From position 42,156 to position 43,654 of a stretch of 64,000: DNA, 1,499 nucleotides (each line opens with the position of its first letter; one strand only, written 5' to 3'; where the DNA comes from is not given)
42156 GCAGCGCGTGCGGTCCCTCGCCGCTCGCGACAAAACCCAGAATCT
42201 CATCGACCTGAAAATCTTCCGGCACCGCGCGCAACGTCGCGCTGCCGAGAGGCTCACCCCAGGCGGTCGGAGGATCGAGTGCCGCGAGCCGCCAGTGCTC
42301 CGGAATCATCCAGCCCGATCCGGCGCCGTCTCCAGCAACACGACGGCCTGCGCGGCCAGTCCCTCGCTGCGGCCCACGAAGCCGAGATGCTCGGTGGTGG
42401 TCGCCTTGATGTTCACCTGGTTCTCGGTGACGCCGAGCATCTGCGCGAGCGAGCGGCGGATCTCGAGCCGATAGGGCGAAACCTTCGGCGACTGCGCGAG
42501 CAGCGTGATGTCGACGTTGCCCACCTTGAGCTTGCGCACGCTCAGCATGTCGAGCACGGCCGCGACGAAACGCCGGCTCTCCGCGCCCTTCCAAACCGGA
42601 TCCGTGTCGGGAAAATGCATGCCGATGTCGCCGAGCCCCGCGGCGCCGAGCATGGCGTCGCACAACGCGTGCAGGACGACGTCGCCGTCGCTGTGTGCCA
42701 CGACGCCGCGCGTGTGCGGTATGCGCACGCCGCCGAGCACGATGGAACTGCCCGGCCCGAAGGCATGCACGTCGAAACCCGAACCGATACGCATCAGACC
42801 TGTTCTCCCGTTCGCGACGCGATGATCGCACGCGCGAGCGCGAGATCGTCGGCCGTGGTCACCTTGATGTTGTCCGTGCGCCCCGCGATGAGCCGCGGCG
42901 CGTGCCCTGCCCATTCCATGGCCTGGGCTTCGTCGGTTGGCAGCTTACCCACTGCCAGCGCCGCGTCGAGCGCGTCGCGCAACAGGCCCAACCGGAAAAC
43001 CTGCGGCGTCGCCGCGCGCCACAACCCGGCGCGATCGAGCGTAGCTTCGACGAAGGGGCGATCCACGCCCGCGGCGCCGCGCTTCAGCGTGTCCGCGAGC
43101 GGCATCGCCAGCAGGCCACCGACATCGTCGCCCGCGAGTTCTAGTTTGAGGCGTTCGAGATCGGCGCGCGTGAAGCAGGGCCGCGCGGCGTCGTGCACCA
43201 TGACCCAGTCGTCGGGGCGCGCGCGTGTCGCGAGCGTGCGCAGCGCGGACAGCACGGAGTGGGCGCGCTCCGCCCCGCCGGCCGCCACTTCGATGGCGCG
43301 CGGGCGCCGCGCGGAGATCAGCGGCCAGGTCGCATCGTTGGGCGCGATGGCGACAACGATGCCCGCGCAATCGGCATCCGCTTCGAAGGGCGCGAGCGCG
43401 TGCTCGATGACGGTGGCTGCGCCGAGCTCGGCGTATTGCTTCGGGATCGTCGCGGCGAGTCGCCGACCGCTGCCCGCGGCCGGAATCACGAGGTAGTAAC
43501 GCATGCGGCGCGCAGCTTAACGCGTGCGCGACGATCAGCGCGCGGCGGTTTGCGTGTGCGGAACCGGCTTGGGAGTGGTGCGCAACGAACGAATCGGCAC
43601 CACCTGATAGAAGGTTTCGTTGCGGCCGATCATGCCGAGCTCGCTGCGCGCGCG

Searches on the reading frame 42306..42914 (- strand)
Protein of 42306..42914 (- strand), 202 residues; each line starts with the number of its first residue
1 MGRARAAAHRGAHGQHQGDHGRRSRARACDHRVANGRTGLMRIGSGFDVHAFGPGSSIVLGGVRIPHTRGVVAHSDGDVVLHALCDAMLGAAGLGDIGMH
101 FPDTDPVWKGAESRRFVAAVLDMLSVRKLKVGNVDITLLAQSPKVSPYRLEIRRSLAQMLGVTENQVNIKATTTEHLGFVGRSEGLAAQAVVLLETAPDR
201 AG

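Call 66: search_protein_families(library=pfam, proteins=[window:42306-42914:-], max_evalue=0.00001)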
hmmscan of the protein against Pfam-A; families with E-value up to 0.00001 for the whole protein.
window:42306-42914:- (202 aa): 1 family
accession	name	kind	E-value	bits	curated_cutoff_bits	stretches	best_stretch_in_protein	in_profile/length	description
PF02542.21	YgbB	-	4.4e-65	219.2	26.7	1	41-194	1-154/155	YgbB family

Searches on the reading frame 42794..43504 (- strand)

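Call 66: search_protein_families(library=pfam, proteins=[window:42794-43504:-], max_evalue=0.00001)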
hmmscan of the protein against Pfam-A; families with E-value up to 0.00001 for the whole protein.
window:42794-43504:- (236 aa): 1 family
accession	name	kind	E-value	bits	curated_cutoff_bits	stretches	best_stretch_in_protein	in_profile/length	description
PF01128.25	IspD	-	2.9e-61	207.5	27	1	5-229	3-220/221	2-C-methyl-D-erythritol 4-phosphate cytidylyltransferase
